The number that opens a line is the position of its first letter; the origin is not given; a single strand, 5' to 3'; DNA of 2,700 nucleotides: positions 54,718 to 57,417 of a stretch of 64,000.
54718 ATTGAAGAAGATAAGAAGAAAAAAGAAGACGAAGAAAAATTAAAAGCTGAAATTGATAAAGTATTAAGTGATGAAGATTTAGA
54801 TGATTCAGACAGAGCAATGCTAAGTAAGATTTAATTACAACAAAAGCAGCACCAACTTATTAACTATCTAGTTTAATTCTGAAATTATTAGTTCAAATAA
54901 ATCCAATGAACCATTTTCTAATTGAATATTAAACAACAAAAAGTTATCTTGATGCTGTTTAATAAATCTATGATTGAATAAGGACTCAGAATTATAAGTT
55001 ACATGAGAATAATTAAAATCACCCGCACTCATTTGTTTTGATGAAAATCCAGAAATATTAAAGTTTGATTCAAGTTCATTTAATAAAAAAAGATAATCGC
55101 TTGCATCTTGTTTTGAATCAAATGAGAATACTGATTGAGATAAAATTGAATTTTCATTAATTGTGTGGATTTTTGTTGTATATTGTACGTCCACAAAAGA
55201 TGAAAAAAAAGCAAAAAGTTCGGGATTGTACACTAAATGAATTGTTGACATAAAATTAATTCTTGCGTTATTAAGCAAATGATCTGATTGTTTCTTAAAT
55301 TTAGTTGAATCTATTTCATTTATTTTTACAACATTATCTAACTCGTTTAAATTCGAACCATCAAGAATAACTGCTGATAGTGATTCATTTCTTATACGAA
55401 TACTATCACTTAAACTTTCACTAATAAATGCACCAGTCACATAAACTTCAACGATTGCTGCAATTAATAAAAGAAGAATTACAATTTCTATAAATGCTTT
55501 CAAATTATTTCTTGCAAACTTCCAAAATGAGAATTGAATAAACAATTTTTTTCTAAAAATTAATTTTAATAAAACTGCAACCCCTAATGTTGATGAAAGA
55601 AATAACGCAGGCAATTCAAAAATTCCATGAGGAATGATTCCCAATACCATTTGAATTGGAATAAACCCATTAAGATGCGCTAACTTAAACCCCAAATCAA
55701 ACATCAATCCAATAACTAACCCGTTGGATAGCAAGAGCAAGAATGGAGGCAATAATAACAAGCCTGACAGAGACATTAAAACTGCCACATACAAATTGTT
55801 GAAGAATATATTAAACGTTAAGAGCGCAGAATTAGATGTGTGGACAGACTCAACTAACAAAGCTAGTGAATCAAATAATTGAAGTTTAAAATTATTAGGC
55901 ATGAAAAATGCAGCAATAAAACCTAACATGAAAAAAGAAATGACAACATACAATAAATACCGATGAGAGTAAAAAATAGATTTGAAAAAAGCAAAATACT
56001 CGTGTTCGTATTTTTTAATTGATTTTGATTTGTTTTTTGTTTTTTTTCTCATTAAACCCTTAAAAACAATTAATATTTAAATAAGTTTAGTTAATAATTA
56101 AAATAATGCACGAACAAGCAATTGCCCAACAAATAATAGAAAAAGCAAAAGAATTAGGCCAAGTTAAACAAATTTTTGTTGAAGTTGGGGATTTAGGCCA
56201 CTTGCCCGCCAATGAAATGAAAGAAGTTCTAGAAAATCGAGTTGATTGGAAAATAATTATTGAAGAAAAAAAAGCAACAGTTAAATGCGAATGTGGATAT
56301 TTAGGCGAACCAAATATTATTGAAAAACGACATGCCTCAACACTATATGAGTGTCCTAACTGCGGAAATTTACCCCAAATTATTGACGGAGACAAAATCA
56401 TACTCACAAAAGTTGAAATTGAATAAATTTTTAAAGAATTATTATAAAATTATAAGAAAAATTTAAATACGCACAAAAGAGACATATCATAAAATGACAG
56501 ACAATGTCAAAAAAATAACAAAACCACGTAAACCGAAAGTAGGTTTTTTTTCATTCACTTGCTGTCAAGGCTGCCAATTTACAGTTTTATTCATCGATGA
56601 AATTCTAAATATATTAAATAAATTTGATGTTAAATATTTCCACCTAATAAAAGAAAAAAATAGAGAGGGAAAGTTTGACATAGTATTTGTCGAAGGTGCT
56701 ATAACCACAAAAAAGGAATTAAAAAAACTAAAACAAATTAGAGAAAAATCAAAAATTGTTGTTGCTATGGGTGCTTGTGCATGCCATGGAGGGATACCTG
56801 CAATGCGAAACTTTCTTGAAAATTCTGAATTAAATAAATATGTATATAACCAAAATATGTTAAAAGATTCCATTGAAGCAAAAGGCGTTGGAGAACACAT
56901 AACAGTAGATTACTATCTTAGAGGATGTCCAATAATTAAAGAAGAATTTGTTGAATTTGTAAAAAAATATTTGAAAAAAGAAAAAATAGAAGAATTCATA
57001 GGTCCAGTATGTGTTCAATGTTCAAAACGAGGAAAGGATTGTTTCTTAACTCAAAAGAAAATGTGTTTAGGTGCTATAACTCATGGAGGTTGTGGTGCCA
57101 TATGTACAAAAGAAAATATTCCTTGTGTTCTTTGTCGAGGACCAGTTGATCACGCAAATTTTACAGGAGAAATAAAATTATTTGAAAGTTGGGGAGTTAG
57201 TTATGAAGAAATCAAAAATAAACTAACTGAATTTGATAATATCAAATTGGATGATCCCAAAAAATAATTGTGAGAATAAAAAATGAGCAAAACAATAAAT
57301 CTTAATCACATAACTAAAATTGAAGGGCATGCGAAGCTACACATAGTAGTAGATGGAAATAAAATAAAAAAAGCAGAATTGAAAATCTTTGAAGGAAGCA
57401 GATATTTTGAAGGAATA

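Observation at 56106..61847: Minimal two-subunit [NiFe]-hydrogenase with HypA, HycI-like protease and HypC, but no diaphorase/electron-transfer subunits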

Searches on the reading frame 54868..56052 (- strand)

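Call 70: search_protein_families(library=pfam, proteins=[window:54868-56052:-], max_evalue=0.001)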
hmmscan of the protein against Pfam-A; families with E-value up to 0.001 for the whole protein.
window:54868-56052:- (394 aa): 1 family
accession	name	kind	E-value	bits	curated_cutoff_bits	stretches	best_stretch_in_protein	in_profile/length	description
PF01944.22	SpoIIM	-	1.5e-20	74.2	26.9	1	38-206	2-162/163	Stage II sporulation protein M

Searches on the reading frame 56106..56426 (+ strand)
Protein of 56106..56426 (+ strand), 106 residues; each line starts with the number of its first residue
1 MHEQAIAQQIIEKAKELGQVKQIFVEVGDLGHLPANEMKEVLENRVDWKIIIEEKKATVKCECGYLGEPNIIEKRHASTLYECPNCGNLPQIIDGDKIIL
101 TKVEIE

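Call 3: search_protein_families(library=pfam, proteins=[window:56106-56426:+], max_evalue=0.01)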
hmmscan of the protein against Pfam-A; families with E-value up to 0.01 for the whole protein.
window:56106-56426:+ (106 aa): 1 family
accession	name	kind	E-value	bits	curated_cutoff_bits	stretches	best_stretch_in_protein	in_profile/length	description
PF01155.25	HypA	-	1.2e-08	35.4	28.9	1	1-105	1-112/112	Hydrogenase/urease nickel incorporation, metallochaperone, hypA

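Call 4: search_protein_families(library=ncbifam, proteins=[window:56106-56426:+], max_evalue=0.01)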
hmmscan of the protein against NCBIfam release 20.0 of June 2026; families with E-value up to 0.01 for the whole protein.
window:56106-56426:+ (106 aa): 3 families
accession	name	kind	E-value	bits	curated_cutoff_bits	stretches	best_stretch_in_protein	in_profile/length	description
NF001976.0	PRK00762.1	equivalog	1.7e-12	47.2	146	1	1-106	1-119/124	hydrogenase maturation nickel metallochaperone HypA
TIGR00100.1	hypA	equivalog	3.6e-07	30.2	88.1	1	1-106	1-114/116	hydrogenase maturation nickel metallochaperone HypA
NF003008.0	PRK03824.1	equivalog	0.0071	16.3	125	0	1-65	1-78/135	hydrogenase nickel incorporation protein HypA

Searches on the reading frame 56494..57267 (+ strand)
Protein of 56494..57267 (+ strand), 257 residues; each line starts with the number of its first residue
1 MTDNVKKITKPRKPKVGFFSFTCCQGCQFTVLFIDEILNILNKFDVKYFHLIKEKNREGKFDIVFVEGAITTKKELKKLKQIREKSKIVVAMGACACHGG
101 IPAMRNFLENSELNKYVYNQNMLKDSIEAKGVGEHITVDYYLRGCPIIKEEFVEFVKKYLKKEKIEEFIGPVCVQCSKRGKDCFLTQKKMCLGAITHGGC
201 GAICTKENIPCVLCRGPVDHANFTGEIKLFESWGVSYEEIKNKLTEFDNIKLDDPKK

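Call 3: search_protein_families(library=pfam, proteins=[window:56494-57267:+], max_evalue=0.01)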
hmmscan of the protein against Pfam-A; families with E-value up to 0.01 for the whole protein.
window:56494-57267:+ (257 aa): 1 family
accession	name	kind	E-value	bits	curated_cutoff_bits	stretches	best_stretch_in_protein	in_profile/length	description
PF01058.29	Oxidored_q6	-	1.4e-26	93.1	27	1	24-158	1-127/128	NADH ubiquinone oxidoreductase, 20 Kd subunit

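Call 4: search_protein_families(library=ncbifam, proteins=[window:56494-57267:+], max_evalue=0.01)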
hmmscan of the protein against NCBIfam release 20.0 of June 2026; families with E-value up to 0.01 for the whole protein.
window:56494-57267:+ (257 aa): 17 families
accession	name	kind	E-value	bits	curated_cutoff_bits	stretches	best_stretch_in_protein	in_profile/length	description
NF040836.1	sulfhyd_HydD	equivalog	1.5e-49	168.5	500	1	12-248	4-245/261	NADPH-dependent hydrogenase/sulfhydrogenase 1 subunit delta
NF040831.1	sulfhyd_ShyD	equivalog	1.2e-43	149.5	460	1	15-247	2-237/240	NAD(P)-dependent hydrogenase/sulfhydrogenase 2 subunit delta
NF045875.1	F420_non_VhuG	exception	5.6e-29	101.3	450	1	13-222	4-244/286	F420-non-reducing hydrogenase subunit VhuG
TIGR03294.1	FrhG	equivalog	2.7e-16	60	245.5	1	14-209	2-191/228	coenzyme F420 hydrogenase subunit gamma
TIGR01957.1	nuoB_fam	subfamily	1.1e-08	35.1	142.7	1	33-101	30-100/145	NADH-quinone oxidoreductase subunit B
NF011391.0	PRK14816.1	equivalog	1.5e-08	34.4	283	1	42-174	74-188/196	NADH-quinone oxidoreductase subunit B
NF005012.1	PRK06411.1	subfamily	3.6e-08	33.1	116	1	33-158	47-153/166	NADH-quinone oxidoreductase subunit NuoB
NF011390.0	PRK14815.1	equivalog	3.6e-07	29.7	281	1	42-101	55-116/183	NADH dehydrogenase subunit B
NF011395.0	PRK14820.1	equivalog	4.3e-06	26.6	263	1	40-102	53-117/180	NADH-quinone oxidoreductase subunit B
NF045520.1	H2_NiFeSe_small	exception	2.1e-05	24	470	1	35-124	91-182/314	NiFeSe hydrogenase small subunit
NF011394.0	PRK14819.1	equivalog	8.2e-05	22.2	312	1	34-100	45-113/264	NADH-quinone oxidoreductase subunit B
NF011393.0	PRK14818.1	equivalog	0.00012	21.7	255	0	58-101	68-113/173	NADH dehydrogenase subunit B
NF011389.0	PRK14814.1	equivalog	0.00019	21.3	285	0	43-103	56-118/186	NADH dehydrogenase subunit B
NF011392.0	PRK14817.1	equivalog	0.0017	18.1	271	0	43-101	59-119/182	NADH-quinone oxidoreductase subunit B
NF009808.0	PRK13292.1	equivalog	0.0048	14.8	1156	0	23-159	36-145/791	NADH-quinone oxidoreductase subunit B/C/D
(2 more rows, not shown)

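Call 46: search_solved_structures(query=window:56494-57267:+, max_evalue=0.00001, show_alignments=1)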
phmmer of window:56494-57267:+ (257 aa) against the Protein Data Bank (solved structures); distinct sequences matched with E-value up to 0.00001: 16.
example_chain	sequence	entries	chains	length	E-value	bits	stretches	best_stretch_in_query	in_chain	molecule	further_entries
9e1j_A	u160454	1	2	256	1.9e-43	151.9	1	13-248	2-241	Sulfhydrogenase 1 subunit delta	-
9e15_A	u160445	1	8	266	2e-43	151.8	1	13-248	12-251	Sulfhydrogenase 1 subunit delta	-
9nez_A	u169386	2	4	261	2.3e-43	151.6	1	13-248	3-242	Sulfhydrogenase 1 subunit delta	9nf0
5odc_E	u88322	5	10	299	5.7e-24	88.1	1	23-221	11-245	Methyl-viologen reducing hydrogenase subunit G | Methyl-viologen reducing hydrogenase, subunit G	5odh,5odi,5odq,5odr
9sfi_I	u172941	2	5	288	1e-23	87.3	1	13-225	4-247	F420-non-reducing hydrogenase small subunit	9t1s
9sw2_E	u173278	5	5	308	1.4e-21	80.2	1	13-178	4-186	F420-non-reducing hydrogenase subunit G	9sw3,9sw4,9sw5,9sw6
5xf9_C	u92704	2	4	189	1.5e-13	53.9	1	6-156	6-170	NAD-reducing hydrogenase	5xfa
6qii_G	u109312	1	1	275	5.7e-12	48.7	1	11-191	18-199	Coenzyme F420 hydrogenase subunit gamma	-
7t2r_E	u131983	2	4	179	8.2e-12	48.2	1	13-117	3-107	NiFe hydrogenase small subunit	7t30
6qgr_G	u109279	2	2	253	2.3e-11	46.7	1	13-192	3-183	Coenzyme F420 hydrogenase subunit gamma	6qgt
9r51_C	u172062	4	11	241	2.1e-10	43.6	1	51-209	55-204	F420-reducing [NiFe]-hydrogenase from Methanothermococcus thermolithotrophicus subunit gam | F420-reducing [NiFe]-hydrogenase from Methanothermococcus thermolit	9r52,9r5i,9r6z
3zfs_B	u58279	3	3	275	1.4e-08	37.6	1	4-101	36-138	F420-REDUCING HYDROGENASE, SUBUNIT GAMMA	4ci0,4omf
7eu3_K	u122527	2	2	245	2.3e-08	36.9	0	129-199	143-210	NAD(P)H-quinone oxidoreductase subunit K, chloroplastic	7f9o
7wfg_K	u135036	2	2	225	3.6e-07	33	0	33-193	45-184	NAD(P)H-quinone oxidoreductase subunit K, chloroplastic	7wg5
9grx_K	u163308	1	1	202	4.1e-07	32.8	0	33-102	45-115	NAD(P)H-quinone oxidoreductase subunit K, chloroplastic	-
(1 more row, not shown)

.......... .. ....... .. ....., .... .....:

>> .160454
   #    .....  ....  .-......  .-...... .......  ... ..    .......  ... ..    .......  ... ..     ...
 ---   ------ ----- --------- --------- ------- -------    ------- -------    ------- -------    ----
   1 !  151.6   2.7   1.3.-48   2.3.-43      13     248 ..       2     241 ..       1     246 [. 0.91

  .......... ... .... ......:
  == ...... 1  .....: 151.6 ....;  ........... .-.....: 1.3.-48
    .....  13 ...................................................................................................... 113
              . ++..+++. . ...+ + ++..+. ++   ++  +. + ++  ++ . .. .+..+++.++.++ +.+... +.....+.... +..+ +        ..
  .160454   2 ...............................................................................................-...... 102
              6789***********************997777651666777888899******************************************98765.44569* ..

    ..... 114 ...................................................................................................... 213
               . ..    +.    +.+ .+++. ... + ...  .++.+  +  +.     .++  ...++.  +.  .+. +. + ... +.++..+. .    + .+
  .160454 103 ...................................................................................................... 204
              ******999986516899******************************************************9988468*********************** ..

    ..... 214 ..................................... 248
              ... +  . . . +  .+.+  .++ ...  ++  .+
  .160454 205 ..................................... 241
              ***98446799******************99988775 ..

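Call 57: find_related_loci(query=A7, collection=metagenome_contigs, flank=10000)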
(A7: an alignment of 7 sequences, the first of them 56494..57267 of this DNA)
Query A7 (257 aa) in metagenome_contigs; peptide patterns used: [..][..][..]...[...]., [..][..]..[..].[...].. (x = any residue, [..] = any of these).
378 stretches matched a pattern; 202 encode a relative of the query (tblastn E <= 1e-3); the best 80 are kept; 80 distinct loci.
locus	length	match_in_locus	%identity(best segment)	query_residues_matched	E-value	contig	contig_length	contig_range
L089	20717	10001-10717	65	12-250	7e-110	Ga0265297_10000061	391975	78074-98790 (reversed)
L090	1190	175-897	63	10-250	3e-119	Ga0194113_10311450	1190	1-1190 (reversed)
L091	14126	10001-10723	64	13-253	2e-109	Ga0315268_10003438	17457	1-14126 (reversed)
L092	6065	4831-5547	64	12-250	2e-108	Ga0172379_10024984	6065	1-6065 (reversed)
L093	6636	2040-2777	64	12-256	1e-107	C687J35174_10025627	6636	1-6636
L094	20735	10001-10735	62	10-254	1e-107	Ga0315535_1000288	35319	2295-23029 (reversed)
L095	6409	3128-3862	62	13-257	1e-107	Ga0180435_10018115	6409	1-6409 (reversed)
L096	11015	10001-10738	64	12-256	2e-107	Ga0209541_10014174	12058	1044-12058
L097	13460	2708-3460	62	1-252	4e-107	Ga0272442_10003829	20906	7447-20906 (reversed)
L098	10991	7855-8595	62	6-252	7e-107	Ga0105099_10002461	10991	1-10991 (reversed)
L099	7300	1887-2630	60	10-257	4e-105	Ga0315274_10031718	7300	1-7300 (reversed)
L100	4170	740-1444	64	13-247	8e-106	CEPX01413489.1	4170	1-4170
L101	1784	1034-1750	62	12-250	8e-111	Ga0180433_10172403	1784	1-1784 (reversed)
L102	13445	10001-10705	60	13-247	3e-103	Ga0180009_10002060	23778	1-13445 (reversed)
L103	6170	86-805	60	12-251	2e-101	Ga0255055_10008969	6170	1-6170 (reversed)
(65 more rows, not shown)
